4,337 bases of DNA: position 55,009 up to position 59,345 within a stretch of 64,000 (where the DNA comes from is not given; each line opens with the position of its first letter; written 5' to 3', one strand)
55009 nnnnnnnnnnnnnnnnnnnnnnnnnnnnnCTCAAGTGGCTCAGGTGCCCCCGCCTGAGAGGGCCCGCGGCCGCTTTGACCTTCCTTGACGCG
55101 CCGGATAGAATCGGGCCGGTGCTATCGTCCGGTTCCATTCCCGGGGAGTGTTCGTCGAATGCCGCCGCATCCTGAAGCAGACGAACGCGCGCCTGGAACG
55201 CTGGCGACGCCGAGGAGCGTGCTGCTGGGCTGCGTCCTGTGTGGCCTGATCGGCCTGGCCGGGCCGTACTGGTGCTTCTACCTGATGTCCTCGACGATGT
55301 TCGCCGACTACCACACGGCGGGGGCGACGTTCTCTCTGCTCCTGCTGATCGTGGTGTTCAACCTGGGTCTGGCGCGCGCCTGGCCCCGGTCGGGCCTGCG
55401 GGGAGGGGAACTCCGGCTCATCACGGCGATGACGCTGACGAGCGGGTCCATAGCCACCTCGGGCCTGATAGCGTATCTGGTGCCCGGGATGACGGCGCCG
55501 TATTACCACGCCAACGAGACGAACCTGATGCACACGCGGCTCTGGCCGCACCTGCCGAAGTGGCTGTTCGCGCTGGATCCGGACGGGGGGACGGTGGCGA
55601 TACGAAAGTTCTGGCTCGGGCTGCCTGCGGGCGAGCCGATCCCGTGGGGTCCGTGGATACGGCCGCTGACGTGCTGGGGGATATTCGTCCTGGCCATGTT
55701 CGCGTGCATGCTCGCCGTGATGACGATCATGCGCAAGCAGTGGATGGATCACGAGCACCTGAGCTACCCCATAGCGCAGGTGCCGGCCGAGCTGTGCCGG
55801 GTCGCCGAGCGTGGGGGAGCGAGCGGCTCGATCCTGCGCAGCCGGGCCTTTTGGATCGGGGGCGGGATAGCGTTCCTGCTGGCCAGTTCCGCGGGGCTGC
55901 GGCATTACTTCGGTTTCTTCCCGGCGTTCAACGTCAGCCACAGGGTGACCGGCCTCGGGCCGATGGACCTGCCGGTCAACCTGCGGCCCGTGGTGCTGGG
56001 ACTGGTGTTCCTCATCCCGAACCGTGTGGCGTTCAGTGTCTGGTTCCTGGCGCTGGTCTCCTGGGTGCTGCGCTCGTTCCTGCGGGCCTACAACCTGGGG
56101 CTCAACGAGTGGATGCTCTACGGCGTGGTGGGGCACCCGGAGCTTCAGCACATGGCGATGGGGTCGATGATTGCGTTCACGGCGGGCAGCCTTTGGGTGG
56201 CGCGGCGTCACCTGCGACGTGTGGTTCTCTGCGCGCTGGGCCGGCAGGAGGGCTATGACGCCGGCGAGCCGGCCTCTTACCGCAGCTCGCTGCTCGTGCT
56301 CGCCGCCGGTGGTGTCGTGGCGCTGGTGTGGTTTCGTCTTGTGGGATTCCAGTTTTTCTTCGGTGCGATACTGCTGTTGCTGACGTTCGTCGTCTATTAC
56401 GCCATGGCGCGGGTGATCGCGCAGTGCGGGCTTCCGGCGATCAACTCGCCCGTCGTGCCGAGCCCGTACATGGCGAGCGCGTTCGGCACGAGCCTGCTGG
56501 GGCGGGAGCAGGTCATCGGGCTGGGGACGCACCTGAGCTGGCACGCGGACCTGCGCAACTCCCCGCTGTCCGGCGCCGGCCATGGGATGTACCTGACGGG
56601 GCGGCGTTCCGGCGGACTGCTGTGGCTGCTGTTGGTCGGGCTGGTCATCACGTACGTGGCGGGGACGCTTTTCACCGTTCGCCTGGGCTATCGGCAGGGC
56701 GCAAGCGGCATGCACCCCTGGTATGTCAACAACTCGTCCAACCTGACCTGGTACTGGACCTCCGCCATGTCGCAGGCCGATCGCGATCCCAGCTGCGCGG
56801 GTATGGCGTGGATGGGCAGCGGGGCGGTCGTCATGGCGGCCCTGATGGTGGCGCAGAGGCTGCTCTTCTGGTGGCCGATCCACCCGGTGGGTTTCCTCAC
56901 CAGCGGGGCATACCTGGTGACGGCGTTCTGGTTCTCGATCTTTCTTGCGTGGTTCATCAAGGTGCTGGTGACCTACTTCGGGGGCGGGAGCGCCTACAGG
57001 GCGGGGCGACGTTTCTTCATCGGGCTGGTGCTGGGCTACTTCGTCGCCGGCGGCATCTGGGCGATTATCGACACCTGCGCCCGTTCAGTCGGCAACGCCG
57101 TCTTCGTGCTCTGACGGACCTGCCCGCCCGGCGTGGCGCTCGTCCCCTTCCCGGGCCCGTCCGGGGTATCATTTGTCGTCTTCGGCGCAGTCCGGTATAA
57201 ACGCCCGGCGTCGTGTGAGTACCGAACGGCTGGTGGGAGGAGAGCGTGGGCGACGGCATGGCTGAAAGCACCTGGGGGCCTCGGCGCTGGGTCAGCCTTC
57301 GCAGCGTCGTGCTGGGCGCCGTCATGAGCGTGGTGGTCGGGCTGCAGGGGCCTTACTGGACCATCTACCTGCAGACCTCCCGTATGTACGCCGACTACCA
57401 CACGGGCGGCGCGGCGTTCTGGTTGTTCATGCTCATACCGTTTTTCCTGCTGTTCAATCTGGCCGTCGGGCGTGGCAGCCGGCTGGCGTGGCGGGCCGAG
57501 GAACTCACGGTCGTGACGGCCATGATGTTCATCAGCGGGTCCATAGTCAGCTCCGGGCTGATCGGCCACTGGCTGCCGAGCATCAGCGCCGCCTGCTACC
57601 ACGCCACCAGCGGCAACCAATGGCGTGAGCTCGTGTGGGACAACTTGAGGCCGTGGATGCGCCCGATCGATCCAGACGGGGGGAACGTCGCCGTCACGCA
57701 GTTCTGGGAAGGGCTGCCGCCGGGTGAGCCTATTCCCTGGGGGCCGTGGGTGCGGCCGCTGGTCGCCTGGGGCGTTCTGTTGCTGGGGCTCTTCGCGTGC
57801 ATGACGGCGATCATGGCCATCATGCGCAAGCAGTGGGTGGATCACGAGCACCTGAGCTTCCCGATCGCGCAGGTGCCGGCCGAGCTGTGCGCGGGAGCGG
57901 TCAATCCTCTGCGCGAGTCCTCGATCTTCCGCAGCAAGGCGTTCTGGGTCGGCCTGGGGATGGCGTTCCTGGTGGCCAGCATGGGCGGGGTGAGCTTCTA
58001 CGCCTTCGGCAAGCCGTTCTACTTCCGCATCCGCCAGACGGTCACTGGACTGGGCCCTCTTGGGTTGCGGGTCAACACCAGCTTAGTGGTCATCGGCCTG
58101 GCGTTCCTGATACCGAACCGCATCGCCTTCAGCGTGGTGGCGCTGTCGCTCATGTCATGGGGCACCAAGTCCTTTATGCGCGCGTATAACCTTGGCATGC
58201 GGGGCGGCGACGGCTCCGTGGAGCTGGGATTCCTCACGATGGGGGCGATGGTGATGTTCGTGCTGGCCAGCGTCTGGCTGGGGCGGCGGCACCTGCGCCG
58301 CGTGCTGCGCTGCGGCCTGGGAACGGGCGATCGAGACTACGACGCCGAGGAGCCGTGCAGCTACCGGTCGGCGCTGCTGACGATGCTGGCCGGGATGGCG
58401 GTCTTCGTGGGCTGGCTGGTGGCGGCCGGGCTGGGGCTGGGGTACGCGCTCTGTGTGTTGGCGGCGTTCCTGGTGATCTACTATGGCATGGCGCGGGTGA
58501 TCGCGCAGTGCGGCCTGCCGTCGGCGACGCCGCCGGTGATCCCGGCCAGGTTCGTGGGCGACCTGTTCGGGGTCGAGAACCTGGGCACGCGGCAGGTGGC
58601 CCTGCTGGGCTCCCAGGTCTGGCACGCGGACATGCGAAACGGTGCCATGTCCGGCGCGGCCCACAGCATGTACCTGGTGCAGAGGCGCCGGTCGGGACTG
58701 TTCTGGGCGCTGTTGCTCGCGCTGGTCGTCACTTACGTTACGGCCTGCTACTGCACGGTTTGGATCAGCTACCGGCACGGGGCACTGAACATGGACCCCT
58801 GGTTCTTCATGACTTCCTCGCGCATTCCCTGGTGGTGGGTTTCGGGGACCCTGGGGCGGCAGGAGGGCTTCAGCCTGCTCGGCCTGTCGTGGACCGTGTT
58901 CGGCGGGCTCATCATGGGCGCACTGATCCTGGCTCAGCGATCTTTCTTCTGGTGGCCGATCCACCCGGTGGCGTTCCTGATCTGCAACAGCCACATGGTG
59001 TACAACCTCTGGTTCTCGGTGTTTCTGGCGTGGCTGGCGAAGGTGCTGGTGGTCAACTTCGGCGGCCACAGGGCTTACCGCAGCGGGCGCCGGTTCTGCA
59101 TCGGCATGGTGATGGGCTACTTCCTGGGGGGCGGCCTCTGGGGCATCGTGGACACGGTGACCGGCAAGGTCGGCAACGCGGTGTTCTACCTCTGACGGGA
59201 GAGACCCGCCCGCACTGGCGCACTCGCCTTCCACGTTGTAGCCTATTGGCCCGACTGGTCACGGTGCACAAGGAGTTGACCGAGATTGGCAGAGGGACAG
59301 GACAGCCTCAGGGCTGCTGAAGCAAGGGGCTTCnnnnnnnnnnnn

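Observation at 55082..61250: Tandem triplication of an uncharacterised ~640-aa polytopic membrane protein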

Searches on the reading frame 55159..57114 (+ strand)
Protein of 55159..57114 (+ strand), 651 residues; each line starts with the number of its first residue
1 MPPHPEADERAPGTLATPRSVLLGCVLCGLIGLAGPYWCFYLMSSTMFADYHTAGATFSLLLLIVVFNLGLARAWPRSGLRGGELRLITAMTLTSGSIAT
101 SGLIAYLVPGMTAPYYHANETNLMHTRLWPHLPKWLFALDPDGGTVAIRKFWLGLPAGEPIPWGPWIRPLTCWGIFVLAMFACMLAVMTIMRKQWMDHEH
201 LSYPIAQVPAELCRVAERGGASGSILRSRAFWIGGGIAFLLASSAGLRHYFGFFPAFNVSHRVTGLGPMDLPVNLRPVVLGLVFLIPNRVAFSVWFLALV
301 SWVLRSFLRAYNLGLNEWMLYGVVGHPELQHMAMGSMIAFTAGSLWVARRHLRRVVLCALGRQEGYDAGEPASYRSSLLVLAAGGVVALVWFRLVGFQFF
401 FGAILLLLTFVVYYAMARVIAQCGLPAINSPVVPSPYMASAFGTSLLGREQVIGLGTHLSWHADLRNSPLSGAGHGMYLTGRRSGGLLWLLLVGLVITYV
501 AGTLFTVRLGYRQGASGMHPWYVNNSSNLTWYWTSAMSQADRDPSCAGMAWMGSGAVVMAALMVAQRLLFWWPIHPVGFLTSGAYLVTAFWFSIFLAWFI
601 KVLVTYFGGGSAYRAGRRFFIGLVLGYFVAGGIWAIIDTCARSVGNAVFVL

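Call 3: search_protein_families(library=pfam, proteins=[window:55159-57114:+], max_evalue=0.01)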
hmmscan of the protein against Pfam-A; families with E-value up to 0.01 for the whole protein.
window:55159-57114:+ (651 aa): 2 families
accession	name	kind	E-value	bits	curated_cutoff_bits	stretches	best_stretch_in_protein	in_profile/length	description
PF20581.3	DUF6785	-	1.4e-89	301.4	25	1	17-514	1-498/498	Family of unknown function (DUF6785)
PF20580.3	DUF6784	-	9.7e-26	90.3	26.4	1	550-640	2-92/101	Domain of unknown function (DUF6784)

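Call 6: search_protein_families(library=ncbifam, proteins=[window:55159-57114:+], max_evalue=1)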
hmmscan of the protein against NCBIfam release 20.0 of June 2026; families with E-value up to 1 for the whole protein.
window:55159-57114:+ (651 aa): 0 families

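Call 7: search_solved_structures(query=A1, max_evalue=10)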
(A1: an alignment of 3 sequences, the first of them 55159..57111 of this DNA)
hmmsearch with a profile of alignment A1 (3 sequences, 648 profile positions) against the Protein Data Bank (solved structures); distinct sequences matched with E-value up to 10: 0.

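Call 78: list_cluster_members(proteins=[window:55159-57111:+, window:57246-59192:+, window:59334-61247:+])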
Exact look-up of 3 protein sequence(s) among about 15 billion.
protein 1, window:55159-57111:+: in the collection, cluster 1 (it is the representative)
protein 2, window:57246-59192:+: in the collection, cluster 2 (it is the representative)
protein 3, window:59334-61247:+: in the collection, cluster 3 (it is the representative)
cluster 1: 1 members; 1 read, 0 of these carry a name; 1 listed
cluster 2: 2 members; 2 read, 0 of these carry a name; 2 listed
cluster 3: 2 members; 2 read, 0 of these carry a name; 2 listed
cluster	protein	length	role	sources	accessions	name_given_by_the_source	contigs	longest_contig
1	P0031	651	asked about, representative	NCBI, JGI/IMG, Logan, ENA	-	-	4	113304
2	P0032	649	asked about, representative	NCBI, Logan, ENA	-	-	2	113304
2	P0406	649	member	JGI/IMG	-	-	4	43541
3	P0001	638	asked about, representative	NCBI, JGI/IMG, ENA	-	-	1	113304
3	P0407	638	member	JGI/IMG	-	-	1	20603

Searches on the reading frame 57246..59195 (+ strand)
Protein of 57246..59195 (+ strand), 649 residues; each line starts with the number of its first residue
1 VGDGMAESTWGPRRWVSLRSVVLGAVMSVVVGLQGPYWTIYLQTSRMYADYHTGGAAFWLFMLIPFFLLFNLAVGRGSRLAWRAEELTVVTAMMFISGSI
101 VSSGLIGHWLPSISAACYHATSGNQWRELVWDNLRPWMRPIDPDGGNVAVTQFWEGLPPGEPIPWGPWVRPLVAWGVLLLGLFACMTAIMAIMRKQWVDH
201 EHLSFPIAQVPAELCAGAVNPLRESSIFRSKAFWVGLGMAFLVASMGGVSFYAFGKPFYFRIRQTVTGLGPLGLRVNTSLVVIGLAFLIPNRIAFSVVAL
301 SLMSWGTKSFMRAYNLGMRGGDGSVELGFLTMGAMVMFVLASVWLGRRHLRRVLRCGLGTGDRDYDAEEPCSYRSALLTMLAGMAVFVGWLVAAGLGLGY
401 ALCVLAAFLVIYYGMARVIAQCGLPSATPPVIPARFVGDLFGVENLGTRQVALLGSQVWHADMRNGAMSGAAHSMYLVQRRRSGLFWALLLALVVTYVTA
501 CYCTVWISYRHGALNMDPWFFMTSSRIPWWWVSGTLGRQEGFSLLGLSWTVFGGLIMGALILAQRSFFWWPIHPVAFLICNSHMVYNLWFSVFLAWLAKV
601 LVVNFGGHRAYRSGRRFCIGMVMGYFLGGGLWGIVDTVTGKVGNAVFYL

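Call 3: search_protein_families(library=pfam, proteins=[window:57246-59195:+], max_evalue=0.01)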
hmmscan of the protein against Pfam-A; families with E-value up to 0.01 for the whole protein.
window:57246-59195:+ (649 aa): 2 families
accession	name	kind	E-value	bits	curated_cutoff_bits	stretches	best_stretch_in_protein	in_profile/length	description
PF20581.3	DUF6785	-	2.1e-86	290.9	25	1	18-512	2-498/498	Family of unknown function (DUF6785)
PF20580.3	DUF6784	-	3.9e-24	85.2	26.4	1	548-641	2-95/101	Domain of unknown function (DUF6784)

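Call 6: search_protein_families(library=ncbifam, proteins=[window:57246-59195:+], max_evalue=1)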
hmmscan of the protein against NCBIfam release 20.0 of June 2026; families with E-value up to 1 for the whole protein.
window:57246-59195:+ (649 aa): 0 families
